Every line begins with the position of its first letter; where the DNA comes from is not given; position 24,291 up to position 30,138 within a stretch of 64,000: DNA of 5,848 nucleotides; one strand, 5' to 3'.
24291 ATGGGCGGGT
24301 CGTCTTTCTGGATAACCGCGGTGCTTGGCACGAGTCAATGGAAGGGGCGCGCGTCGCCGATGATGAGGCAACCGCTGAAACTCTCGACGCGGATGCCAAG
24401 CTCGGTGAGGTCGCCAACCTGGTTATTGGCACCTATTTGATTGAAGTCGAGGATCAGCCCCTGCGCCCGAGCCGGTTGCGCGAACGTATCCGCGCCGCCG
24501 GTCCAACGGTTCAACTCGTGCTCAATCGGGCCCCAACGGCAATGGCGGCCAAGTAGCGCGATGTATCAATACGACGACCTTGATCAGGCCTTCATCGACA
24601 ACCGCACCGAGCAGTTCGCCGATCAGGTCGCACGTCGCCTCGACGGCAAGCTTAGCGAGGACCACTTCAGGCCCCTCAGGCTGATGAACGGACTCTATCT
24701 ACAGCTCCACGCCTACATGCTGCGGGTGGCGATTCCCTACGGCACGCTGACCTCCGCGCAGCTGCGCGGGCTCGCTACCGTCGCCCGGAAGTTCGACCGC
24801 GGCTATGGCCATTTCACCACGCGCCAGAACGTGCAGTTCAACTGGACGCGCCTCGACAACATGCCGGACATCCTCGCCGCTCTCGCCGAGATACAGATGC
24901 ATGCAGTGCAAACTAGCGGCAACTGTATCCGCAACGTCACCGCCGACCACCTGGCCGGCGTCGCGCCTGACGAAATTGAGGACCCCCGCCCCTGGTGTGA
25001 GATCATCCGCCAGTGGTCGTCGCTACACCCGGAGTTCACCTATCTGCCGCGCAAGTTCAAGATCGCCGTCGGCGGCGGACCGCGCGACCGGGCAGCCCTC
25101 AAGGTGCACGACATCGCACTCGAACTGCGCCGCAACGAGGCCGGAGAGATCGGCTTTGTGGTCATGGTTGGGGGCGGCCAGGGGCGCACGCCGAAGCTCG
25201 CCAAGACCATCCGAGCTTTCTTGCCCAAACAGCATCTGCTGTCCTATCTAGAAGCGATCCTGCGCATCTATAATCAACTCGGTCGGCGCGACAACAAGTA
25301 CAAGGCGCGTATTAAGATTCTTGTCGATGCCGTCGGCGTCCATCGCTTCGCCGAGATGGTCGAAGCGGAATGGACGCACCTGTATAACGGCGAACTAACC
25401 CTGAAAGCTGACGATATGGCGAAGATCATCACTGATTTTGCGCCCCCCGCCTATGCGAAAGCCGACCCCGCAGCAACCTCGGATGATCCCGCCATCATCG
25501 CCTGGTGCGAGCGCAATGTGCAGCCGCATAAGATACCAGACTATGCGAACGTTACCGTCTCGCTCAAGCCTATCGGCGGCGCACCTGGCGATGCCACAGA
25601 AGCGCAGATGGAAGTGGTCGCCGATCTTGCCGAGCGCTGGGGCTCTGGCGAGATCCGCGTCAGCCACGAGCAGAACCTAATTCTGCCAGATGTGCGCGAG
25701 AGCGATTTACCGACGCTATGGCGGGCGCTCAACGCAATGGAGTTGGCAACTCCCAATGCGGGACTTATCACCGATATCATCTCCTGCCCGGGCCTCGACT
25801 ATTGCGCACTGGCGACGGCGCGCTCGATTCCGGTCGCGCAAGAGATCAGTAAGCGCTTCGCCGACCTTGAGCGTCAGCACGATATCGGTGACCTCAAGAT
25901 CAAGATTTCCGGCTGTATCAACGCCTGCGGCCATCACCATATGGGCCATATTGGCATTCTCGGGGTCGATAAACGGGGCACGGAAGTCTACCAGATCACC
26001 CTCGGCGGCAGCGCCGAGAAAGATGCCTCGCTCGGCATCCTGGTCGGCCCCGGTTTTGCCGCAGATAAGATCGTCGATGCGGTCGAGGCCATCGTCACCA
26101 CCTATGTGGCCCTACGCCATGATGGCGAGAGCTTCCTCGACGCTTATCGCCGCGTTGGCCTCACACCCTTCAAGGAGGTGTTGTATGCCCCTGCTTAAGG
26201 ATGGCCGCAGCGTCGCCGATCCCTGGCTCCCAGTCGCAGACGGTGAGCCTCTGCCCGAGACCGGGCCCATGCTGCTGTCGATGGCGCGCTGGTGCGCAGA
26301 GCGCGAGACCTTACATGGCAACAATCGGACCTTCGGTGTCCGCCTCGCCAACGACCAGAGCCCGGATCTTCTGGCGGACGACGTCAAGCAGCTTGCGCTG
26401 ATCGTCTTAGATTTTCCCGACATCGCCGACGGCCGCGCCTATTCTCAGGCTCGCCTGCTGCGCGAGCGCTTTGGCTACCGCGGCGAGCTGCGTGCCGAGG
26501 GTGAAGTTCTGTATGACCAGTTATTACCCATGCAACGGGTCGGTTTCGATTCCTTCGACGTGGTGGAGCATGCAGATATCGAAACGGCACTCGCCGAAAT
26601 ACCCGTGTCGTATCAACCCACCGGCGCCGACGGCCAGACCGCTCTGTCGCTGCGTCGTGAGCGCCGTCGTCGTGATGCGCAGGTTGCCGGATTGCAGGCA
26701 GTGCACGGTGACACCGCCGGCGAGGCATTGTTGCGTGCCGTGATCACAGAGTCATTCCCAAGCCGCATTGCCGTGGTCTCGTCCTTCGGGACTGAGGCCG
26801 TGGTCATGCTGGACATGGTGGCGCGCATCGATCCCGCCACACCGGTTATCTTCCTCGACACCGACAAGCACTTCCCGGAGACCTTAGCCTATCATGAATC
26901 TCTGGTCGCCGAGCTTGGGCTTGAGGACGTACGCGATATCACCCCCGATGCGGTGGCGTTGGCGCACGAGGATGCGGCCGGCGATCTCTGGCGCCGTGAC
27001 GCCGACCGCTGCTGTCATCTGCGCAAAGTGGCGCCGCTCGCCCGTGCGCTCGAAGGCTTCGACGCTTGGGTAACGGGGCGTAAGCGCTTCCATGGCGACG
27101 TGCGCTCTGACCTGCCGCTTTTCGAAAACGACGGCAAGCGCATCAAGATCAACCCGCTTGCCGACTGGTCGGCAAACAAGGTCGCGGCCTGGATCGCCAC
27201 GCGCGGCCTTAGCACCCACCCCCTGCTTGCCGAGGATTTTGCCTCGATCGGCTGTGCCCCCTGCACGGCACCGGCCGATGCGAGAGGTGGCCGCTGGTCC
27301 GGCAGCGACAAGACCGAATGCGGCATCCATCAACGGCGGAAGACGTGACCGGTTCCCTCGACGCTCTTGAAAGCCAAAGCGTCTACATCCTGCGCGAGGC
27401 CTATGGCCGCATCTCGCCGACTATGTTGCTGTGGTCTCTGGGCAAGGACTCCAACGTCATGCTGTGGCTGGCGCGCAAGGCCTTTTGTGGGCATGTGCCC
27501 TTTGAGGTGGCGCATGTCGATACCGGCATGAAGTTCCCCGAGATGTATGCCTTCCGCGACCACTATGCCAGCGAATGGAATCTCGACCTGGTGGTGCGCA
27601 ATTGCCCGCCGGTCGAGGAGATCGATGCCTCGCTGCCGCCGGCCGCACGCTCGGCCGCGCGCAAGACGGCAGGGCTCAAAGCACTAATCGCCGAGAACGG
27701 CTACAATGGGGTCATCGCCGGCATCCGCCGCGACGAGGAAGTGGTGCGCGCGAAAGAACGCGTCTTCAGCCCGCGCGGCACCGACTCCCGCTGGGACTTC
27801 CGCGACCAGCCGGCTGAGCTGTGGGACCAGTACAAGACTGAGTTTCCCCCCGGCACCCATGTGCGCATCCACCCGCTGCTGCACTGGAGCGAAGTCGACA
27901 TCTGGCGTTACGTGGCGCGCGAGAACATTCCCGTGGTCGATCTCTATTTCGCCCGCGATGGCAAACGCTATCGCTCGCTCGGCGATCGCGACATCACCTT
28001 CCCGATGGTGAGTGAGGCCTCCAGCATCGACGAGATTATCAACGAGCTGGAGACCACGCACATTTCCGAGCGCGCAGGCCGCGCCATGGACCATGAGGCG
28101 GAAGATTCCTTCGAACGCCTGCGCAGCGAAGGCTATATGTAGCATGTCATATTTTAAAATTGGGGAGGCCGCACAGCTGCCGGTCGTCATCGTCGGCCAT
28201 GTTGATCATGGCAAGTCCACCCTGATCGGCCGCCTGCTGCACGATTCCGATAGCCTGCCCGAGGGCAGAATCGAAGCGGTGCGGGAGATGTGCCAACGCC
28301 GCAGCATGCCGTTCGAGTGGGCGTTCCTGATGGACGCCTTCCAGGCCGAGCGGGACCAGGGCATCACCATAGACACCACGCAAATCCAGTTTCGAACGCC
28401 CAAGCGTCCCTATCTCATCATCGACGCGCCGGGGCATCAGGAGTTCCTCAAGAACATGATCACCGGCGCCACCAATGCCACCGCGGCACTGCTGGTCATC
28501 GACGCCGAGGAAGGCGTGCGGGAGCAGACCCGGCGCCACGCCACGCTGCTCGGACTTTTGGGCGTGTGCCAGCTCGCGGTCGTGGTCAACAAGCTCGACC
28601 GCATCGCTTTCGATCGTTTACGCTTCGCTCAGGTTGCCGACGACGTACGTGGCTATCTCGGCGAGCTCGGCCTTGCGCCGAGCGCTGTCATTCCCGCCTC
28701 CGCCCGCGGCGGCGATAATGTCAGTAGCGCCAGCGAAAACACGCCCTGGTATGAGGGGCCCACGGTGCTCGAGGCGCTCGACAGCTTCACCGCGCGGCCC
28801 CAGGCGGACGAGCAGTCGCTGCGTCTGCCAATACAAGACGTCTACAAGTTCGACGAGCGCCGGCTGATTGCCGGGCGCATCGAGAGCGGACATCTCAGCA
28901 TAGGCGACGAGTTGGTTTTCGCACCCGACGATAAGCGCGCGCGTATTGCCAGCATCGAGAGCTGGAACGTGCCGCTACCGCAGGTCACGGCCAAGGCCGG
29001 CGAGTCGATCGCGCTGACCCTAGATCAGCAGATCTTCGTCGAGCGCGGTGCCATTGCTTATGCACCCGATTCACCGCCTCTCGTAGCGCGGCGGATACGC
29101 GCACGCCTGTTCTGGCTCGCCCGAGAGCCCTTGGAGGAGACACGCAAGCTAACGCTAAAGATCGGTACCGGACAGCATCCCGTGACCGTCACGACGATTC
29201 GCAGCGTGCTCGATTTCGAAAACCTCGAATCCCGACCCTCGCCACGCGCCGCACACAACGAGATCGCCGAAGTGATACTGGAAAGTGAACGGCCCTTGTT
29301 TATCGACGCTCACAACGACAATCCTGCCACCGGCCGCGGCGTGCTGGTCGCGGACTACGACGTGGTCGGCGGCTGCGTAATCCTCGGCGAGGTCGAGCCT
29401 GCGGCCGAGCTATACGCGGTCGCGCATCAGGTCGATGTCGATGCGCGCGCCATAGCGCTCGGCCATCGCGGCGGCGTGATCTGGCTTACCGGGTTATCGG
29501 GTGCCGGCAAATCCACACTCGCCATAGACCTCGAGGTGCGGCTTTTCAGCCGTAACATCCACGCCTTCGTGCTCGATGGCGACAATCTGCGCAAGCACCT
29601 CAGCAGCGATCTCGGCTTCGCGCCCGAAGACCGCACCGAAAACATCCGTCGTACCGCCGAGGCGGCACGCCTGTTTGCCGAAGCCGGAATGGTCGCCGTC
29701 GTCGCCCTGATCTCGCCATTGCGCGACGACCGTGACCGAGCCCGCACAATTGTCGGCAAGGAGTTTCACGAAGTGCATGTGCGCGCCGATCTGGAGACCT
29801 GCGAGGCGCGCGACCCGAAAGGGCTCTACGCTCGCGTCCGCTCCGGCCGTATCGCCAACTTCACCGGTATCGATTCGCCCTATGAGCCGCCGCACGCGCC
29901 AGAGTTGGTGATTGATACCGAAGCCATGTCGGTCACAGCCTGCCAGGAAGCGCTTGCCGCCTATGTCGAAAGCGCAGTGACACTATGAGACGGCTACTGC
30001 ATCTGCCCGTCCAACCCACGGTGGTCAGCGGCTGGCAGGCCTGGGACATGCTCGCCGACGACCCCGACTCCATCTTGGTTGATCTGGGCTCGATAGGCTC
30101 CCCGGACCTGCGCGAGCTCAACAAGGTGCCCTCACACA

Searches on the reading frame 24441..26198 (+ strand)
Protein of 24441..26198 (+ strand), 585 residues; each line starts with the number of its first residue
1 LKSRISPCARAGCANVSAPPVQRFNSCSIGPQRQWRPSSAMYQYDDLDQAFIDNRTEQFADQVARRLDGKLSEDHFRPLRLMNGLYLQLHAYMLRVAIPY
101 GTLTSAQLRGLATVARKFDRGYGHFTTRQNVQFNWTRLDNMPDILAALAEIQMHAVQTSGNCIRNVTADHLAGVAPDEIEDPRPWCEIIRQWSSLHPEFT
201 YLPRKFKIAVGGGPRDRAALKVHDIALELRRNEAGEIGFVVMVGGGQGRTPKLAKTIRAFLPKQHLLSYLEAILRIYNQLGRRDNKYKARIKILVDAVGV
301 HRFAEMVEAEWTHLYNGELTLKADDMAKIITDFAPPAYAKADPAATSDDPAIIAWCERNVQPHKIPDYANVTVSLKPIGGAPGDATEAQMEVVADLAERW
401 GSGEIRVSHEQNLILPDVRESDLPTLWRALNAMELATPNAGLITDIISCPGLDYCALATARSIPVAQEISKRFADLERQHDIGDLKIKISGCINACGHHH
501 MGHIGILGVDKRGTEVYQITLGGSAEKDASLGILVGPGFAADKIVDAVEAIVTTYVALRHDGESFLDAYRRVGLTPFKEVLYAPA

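Call 15: search_protein_families(library=pfam, proteins=[window:24441-26198:+], max_evalue=0.0001)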
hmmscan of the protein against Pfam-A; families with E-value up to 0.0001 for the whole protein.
window:24441-26198:+ (585 aa): 2 families
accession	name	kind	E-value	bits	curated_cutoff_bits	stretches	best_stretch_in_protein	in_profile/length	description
PF01077.27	NIR_SIR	-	1.1e-64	217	27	2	159-313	1-156/158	Nitrite and sulphite reductase 4Fe-4S domain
PF03460.22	NIR_SIR_ferr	-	3.2e-36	123.3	24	2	92-150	10-68/69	Nitrite/Sulfite reductase ferredoxin-like half domain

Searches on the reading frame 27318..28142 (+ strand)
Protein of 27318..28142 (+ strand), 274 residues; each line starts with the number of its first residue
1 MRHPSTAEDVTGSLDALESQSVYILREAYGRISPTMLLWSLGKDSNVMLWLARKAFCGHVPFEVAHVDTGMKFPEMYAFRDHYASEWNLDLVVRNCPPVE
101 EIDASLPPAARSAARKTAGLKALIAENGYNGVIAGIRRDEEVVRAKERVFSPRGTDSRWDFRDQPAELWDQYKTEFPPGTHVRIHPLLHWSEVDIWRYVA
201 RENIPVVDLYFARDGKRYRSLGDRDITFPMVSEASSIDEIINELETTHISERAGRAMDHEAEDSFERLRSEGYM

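Call 15: search_protein_families(library=pfam, proteins=[window:27318-28142:+], max_evalue=0.0001)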
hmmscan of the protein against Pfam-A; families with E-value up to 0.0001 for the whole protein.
window:27318-28142:+ (274 aa): 1 family
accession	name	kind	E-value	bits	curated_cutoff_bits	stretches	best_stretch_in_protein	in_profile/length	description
PF01507.26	PAPS_reduct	-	7.7e-34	117.7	22.5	1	36-227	3-173/175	Phosphoadenosine phosphosulfate reductase domain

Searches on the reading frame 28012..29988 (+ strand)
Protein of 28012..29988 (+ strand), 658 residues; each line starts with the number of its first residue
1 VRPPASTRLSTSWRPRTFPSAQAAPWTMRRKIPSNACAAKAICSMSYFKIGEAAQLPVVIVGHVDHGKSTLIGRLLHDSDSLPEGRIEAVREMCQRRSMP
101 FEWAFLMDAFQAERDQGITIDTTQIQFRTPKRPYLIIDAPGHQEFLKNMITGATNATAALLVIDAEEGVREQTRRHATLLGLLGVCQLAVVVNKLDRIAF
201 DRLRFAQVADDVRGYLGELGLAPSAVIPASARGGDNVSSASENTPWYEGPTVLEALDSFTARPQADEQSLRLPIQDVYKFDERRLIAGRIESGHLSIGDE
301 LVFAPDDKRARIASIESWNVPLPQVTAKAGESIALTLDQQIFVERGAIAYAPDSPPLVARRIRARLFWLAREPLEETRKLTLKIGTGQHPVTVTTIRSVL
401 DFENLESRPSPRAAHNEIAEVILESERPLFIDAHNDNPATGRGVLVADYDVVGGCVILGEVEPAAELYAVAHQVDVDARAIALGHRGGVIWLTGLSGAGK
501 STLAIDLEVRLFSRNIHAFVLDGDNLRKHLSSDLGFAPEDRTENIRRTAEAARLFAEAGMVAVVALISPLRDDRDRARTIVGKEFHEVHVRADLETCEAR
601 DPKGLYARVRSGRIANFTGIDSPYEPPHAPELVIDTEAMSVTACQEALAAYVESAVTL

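Call 15: search_protein_families(library=pfam, proteins=[window:28012-29988:+], max_evalue=0.0001)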
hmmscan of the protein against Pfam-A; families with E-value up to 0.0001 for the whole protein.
window:28012-29988:+ (658 aa): 7 families
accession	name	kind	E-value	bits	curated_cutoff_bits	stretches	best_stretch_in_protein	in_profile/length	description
PF01583.26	APS_kinase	-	6.1e-60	202.1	21.1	1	487-635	2-152/152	Adenylylsulphate kinase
PF00009.33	GTP_EFTU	-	1.4e-43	149.1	26.5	1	58-258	6-184/188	Elongation factor Tu GTP binding domain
PF22594.2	GTP-eEF1A_C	-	4.4e-13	49.9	27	1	362-457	2-100/101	GTP-eEF1A C-terminal domain-like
PF01926.29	MMR_HSR1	-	4.6e-08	33.6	21.9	0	113-180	27-100/113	50S ribosome-binding GTPase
PF13671.12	AAA_33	-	1.4e-06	29.1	27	1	489-600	1-114/143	AAA domain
PF13238.12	AAA_18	-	7.4e-05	23.6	29.4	0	490-599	1-106/128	AAA domain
PF13555.12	AAA_29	-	9.4e-05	22.5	27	0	479-503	15-38/61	P-loop containing region of AAA domain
